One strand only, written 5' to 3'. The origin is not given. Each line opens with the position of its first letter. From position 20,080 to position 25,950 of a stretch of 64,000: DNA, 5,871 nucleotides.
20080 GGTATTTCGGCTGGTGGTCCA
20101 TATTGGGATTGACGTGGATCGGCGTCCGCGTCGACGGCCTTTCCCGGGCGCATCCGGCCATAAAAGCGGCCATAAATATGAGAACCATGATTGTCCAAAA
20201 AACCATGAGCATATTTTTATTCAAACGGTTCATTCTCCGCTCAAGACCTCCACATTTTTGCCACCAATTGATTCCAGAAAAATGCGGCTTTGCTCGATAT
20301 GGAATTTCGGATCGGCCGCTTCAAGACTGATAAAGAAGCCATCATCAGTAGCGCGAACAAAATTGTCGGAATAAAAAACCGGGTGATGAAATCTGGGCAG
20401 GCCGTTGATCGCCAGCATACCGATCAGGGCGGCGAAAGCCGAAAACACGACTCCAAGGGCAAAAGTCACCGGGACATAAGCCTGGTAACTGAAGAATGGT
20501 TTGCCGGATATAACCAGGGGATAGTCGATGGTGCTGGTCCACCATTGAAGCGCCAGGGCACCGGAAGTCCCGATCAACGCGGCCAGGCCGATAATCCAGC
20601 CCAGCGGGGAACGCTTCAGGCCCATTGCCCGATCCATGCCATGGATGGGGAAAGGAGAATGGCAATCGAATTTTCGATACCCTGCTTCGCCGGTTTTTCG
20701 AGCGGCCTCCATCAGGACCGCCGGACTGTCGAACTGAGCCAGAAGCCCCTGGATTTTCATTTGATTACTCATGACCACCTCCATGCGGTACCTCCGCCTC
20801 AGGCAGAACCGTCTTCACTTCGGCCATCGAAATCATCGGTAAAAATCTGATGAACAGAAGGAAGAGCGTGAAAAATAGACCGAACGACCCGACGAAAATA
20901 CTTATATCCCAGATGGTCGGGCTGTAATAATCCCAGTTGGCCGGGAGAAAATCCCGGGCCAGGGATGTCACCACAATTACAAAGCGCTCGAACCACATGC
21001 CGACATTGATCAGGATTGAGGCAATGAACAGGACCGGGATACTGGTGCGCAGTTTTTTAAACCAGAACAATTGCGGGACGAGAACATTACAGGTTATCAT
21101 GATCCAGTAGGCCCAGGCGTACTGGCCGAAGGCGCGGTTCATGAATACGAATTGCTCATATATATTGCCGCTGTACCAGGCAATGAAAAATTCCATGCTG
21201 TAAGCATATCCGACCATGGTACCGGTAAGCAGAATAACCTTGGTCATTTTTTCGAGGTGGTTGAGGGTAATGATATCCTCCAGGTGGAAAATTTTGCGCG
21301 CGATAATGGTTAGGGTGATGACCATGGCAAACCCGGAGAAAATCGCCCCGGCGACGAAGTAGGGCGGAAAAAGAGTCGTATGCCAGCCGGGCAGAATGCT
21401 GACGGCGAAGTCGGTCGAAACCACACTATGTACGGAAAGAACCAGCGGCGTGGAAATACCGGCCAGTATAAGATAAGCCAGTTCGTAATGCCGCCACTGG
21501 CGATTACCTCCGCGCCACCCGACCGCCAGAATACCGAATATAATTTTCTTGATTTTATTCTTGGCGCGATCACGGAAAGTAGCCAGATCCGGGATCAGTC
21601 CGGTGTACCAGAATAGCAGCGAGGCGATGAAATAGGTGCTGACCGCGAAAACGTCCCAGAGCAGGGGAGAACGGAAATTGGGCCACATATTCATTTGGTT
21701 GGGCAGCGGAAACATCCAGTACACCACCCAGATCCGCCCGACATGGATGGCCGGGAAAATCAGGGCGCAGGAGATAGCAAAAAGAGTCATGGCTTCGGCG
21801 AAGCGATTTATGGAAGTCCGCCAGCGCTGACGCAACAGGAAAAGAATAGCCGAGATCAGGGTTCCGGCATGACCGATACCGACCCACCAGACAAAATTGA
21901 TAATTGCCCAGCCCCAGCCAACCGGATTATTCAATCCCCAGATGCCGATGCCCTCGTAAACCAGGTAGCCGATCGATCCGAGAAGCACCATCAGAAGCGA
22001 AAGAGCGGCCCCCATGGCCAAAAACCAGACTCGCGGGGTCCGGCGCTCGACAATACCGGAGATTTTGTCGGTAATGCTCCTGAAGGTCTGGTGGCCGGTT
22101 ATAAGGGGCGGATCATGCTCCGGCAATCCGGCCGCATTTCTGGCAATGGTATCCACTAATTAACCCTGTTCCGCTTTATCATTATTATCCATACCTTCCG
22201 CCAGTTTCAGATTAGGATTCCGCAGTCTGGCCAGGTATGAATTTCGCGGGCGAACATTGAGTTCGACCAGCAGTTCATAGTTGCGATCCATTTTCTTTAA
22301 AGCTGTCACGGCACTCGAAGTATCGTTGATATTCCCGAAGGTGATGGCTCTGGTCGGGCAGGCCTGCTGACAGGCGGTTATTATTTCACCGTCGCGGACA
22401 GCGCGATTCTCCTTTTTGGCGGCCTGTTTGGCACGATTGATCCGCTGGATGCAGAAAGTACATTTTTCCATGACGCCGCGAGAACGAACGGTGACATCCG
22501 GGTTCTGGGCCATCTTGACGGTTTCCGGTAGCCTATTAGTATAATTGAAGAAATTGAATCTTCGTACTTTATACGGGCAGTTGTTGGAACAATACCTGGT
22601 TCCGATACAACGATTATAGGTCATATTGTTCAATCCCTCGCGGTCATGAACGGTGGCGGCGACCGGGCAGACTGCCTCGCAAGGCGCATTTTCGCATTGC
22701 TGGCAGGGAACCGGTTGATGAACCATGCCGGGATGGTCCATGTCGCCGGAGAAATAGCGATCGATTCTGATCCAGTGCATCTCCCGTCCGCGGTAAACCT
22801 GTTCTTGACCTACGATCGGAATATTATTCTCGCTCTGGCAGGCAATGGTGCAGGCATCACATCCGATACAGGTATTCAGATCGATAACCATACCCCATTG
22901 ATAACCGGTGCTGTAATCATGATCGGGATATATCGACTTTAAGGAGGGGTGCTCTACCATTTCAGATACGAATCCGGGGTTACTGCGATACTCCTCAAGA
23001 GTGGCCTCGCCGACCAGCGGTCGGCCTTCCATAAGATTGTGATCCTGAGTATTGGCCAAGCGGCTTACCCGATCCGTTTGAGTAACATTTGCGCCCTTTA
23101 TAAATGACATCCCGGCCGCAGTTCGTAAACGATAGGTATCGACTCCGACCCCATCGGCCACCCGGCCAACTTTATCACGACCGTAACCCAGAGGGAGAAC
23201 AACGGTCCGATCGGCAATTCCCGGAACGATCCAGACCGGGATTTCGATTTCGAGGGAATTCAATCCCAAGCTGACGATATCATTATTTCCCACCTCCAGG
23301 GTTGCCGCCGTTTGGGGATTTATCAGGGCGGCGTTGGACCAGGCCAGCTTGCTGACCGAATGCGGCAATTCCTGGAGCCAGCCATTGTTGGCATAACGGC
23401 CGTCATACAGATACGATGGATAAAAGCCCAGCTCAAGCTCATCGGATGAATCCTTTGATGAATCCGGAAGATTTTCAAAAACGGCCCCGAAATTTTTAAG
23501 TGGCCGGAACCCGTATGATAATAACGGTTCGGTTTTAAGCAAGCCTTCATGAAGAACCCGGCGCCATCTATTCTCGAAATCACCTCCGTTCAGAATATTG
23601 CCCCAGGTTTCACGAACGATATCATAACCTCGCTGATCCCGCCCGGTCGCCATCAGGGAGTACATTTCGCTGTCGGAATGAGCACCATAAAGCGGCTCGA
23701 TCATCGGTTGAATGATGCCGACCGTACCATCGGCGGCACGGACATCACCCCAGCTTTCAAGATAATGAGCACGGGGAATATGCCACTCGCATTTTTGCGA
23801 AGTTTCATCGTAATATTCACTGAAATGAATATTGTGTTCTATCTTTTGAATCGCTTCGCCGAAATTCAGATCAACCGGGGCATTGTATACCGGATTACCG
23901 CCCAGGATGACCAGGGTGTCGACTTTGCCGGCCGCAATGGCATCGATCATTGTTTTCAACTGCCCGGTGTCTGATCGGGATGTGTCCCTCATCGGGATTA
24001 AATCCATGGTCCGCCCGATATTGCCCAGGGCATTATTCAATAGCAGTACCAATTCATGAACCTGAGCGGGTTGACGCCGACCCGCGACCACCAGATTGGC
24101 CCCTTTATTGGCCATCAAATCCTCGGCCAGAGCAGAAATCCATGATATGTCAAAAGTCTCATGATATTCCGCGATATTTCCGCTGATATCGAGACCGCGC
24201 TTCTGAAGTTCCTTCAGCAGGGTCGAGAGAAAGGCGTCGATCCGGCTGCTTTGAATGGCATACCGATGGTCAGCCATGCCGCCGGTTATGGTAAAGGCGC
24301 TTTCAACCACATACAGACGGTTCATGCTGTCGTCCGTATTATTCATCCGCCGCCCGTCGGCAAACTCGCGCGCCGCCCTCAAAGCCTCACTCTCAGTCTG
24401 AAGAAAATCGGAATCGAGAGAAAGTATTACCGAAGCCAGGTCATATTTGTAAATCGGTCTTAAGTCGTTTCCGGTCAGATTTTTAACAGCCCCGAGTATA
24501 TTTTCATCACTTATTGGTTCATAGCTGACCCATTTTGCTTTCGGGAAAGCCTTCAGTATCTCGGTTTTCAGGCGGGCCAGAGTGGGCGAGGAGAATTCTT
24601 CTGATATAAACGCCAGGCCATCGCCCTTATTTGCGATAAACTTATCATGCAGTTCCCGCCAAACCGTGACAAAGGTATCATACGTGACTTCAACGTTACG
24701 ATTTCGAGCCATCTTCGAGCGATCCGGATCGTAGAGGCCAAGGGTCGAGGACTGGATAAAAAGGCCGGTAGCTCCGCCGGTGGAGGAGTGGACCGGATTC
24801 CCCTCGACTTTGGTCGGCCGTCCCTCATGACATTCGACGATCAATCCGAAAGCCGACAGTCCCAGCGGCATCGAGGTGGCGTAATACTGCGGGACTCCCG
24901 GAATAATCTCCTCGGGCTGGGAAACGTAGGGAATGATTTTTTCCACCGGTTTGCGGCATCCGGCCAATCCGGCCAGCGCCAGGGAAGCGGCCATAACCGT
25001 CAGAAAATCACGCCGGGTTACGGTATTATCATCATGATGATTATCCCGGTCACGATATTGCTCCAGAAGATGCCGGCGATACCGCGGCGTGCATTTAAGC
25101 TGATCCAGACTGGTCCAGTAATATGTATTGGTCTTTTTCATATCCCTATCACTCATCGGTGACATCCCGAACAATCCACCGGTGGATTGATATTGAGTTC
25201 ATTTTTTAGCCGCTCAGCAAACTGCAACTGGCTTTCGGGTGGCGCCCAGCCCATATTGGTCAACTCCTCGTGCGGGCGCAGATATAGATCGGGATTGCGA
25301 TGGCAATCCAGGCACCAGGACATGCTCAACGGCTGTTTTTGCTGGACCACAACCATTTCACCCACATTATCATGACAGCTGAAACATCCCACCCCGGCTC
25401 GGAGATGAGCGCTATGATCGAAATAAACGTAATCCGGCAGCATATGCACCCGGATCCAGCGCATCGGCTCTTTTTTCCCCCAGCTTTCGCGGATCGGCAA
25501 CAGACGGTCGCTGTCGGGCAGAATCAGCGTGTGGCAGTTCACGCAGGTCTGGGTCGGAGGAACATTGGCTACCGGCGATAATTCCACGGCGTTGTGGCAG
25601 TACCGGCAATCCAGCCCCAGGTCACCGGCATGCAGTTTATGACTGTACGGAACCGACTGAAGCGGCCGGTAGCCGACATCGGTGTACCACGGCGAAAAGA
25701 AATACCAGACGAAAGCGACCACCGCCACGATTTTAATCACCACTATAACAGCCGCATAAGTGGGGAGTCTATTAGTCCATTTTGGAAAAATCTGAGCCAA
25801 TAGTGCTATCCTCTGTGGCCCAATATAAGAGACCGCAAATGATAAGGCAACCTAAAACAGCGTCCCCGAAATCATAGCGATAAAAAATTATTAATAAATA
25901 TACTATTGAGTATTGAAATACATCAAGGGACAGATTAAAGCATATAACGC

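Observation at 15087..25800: ACIII converging on cytochrome-c-fused bd-like genes instead of the usual caa3 oxidase genes: a candidate undescribed respiratory module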

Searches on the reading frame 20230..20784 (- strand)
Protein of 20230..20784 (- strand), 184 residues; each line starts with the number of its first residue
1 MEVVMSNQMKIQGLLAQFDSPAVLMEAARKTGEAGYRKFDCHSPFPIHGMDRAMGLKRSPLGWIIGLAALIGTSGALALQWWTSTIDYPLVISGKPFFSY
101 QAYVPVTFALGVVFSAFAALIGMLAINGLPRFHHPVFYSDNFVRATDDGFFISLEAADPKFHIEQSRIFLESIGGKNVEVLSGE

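Call 3: search_protein_families(library=pfam, proteins=[window:20230-20784:-], max_evalue=0.01)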
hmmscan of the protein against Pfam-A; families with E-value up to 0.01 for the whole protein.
window:20230-20784:- (184 aa): 1 family
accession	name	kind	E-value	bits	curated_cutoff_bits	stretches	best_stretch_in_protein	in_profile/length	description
PF11821.13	ActD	-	1.8e-61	207.1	25.7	1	13-179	2-169/170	Alternative complex III, ActD subunit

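Call 4: search_protein_families(library=ncbifam, proteins=[window:20230-20784:-], max_evalue=0.01)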
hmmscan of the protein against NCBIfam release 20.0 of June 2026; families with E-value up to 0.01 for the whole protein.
window:20230-20784:- (184 aa): 0 families

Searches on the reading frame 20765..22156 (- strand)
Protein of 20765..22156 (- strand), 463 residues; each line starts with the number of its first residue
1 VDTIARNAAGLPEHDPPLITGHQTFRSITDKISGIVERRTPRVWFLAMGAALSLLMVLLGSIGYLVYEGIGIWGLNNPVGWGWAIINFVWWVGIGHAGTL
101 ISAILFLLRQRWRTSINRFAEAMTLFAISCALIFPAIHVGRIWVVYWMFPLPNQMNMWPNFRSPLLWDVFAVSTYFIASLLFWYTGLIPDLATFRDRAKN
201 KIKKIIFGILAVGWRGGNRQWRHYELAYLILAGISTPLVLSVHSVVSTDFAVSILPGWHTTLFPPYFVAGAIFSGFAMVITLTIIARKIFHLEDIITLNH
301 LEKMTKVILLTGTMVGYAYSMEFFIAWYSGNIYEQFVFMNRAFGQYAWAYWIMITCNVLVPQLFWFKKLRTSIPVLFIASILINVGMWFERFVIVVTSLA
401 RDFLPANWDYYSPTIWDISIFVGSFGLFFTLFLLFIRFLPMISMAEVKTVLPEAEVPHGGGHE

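Call 3: search_protein_families(library=pfam, proteins=[window:20765-22156:-], max_evalue=0.01)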
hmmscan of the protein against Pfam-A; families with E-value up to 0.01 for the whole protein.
window:20765-22156:- (463 aa): 1 family
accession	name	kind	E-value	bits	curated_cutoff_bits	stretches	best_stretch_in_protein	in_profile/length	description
PF03916.19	NrfD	-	5.2e-24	85.9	25.8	1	75-399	5-309/313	Polysulphide reductase, NrfD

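Call 4: search_protein_families(library=ncbifam, proteins=[window:20765-22156:-], max_evalue=0.01)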
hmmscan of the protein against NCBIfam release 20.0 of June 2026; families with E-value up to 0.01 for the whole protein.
window:20765-22156:- (463 aa): 3 families
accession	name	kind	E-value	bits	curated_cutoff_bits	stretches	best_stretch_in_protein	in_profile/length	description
NF045798.1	DsrP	equivalog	1.1e-14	54.7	350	2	227-436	149-337/346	sulfate reduction electron transfer complex DsrMKJOP subunit DsrP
NF041784.1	mnquin_red_QrcD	equivalog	4.6e-07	29.5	570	1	258-442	216-401/408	menaquinone reductase integral membrane subunit QrcD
NF008133.1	PRK10881.1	equivalog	6.1e-07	29.2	450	1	53-442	23-374/377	Ni/Fe-hydrogenase cytochrome b subunit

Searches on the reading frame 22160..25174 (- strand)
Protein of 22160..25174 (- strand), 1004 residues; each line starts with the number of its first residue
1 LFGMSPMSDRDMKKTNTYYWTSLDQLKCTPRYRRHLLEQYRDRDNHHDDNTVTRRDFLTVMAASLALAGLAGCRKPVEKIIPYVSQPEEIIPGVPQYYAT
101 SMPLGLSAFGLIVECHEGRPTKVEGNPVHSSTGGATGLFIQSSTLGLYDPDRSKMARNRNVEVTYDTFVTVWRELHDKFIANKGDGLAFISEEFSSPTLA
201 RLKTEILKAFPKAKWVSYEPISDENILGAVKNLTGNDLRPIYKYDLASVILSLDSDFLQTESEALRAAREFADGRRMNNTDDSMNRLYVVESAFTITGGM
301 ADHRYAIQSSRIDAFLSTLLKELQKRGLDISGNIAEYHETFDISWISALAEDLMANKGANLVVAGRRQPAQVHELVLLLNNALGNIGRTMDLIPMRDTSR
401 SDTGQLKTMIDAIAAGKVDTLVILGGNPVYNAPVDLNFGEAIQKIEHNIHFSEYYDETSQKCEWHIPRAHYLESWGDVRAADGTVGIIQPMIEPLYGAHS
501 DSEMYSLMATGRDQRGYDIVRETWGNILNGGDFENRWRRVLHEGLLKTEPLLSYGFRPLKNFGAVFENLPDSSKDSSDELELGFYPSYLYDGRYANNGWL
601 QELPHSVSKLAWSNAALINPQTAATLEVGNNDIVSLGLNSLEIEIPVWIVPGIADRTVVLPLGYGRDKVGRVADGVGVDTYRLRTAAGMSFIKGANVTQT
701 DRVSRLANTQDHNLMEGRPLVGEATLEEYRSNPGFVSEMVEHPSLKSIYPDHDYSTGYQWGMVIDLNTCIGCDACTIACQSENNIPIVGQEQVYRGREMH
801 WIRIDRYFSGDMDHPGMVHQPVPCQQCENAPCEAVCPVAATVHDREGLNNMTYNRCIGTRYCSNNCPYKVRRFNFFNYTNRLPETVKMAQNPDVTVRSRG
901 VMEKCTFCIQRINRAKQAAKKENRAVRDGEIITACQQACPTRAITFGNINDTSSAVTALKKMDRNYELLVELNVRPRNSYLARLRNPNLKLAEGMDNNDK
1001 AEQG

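Call 3: search_protein_families(library=pfam, proteins=[window:22160-25174:-], max_evalue=0.01)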
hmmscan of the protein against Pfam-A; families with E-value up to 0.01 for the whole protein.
window:22160-25174:- (1004 aa): 9 families
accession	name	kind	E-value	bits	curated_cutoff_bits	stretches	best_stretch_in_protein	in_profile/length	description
PF12838.12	Fer4_7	-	1.1e-13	51.8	27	2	768-840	1-52/52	4Fe-4S dicluster domain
PF13247.11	Fer4_11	-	3.4e-10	40.4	26.2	1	819-874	5-62/100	4Fe-4S dicluster domain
PF13237.11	Fer4_10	-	3.3e-07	30.6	25.5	2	762-783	2-25/53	4Fe-4S dicluster domain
PF13183.11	Fer4_8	-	3.6e-05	24.7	27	0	766-838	2-66/68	4Fe-4S dicluster domain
PF12797.12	Fer4_2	-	0.00044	20.5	24.5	1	760-779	1-20/22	4Fe-4S binding domain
PF01568.27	Molydop_binding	-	0.00057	20.3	26.8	1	613-670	28-83/110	Molydopterin dinucleotide binding domain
PF00384.28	Molybdopterin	-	0.0028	17.2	24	1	365-506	237-348/353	Molybdopterin oxidoreductase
PF12837.12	Fer4_6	-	0.0033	17.8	25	0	763-779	3-19/24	4Fe-4S binding domain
PF13187.11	Fer4_9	-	0.0047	17.4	27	0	763-781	34-49/52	4Fe-4S dicluster domain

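Call 4: search_protein_families(library=ncbifam, proteins=[window:22160-25174:-], max_evalue=0.01)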
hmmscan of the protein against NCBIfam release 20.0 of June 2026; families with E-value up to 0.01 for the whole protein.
window:22160-25174:- (1004 aa): 31 families (the best 25 are shown)
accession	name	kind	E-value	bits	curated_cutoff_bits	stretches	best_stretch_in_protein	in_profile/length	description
NF041782.1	mnquin_red_QrcC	equivalog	8.4e-61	205.7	400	1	760-983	1-227/239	menaquinone reductase iron-sulfur cluster-binding subunit QrcC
NF045797.1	DsrO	equivalog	4.9e-37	127.6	200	1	751-980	35-233/235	sulfate reduction electron transfer complex DsrMKJOP subunit DsrO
TIGR03149.1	cyt_nit_nrfC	equivalog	1.5e-25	89.9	377.6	2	755-875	34-146/225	cytochrome c nitrite reductase Fe-S protein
NF041715.1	arsenate_red_ArrB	equivalog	2.6e-25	89.3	450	2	759-874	2-107/233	arsenate respiratory reductase iron-sulfur subunit ArrB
NF041783.2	mnquin_red_QrcB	equivalog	2e-24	85.8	440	2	96-484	51-470/695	menaquinone reductase molybdopterin-binding-like subunit QrcB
NF011569.0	PRK14993.1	equivalog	5.8e-21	75.1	416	1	753-874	37-150/244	tetrathionate reductase subunit TtrB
TIGR02951.1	DMSO_dmsB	equivalog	3.2e-19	69.5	214.1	1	759-951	1-155/161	DMSO/selenate family reductase complex B subunit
NF038355.1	FDH3_beta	equivalog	1.9e-17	63.9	240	1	763-954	6-169/180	formate dehydrogenase FDH3 subunit beta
NF008134.0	PRK10882.1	equivalog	1.3e-16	60.6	263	1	759-954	38-213/329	hydrogenase 2 operon protein HybA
TIGR03478.1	DMSO_red_II_bet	subfamily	1.5e-13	50.4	480.7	3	821-875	128-183/321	DMSO reductase family type II enzyme, iron-sulfur subunit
NF045715.1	sulf_resp_HmcB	equivalog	5.6e-12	45.4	420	1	760-952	37-201/307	sulfate respiration complex iron-sulfur protein HmcB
NF042979.1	EthbenzDh_ebdB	equivalog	8.6e-12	44.6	740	1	814-879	143-209/354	ethylbenzene dehydrogenase subunit beta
TIGR01582.1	FDH-beta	equivalog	2.5e-10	39.9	334.7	1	762-875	24-145/283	formate dehydrogenase subunit beta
TIGR01660.1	narH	equivalog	4.7e-09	35.2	524.05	1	787-875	146-235/492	nitrate reductase subunit beta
NF007382.0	PRK09898.1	equivalog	7e-09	35.5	213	1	763-871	62-171/208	ferredoxin-like protein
TIGR04519.1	MoCo_extend_TAT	equivalog_domain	0.00032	20.6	20.6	1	19-58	3-44/45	TAT-variant-translocated molybdopterin oxidoreductase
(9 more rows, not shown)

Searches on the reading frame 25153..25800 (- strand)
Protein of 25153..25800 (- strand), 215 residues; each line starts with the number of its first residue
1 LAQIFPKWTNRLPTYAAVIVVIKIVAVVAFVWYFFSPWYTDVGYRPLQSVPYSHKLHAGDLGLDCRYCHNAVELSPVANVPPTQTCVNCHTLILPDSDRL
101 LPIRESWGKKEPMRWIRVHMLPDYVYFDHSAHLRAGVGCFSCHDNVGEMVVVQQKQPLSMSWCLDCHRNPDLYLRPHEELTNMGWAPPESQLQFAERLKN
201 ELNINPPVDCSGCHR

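Call 3: search_protein_families(library=pfam, proteins=[window:25153-25800:-], max_evalue=0.01)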
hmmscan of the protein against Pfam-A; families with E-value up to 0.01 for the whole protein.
window:25153-25800:- (215 aa): 4 families
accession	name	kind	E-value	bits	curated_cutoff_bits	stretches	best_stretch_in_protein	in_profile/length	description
PF14522.11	Cytochrome_C7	-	1.3e-10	41.3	24.8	2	125-214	1-66/67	Cytochrome c7 and related cytochrome c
PF14537.11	Cytochrom_c3_2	-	4e-09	37.3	25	1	132-215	2-65/79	Cytochrome c3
PF02085.21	Cytochrom_CIII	-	7.2e-08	33.1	22.9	2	123-178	19-58/101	Class III cytochrome C family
PF22113.1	Mtrc-MtrF_II-IV_dom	-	0.0017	18.4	30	0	64-214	8-127/176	Outer membrane cytochrome MtrC/MtrF-like, domains II/IV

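Call 4: search_protein_families(library=ncbifam, proteins=[window:25153-25800:-], max_evalue=0.01)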
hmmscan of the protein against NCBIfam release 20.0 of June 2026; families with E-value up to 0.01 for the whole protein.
window:25153-25800:- (215 aa): 11 families
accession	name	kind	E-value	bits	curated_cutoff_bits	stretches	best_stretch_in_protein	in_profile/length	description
NF041781.1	mnquin_red_QrcA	equivalog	2.2e-18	66.5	180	1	21-154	5-135/174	menaquinone reductase multiheme cytochrome c subunit QrcA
NF045722.1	c3_cytochr_TmcA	equivalog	9.1e-07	28.8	114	0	125-169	44-89/125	acidic tetraheme cytochrome c3 TmcA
TIGR03508.1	decahem_SO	subfamily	1.7e-06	27.7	192.2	1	119-169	77-126/258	DmsE family decaheme c-type cytochrome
TIGR04257.1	nanowire_3heme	domain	9.5e-06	25.7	40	0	124-151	12-38/75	c(7)-type cytochrome triheme domain-containing protein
NF045713.1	CxxCH_16_HmcA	equivalog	0.00013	20.7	400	0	134-215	172-253/541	sulfate respiration complex hexadecaheme cytochrome HmcA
NF040968.1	FeS_ExtO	equivalog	0.00044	19.2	200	0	131-173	176-212/416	selenite/tellurite reduction operon b-type cytochrome iron-sulfur cluster-binding subunit ExtO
NF040967.1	cytc_ExtN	equivalog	0.00048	19.1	200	0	131-173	176-212/415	selenite/tellurite reduction operon c-type cytochrome ExtN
TIGR03153.1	cytochr_NrfH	equivalog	0.00049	20.2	134.2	1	137-169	103-135/138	cytochrome c nitrite reductase small subunit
NF043011.1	CytC7_Geobact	equivalog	0.0011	19.4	120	0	125-169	33-76/89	cytochrome c7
TIGR03507.1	decahem_SO1788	subfamily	0.0014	17.1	209.3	0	64-91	491-518/672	OmcA/MtrC family decaheme c-type cytochrome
NF041028.1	decahem_GSU2203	exception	0.0025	17.1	325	1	117-169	106-157/317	GSU2203 family decaheme c-type cytochrome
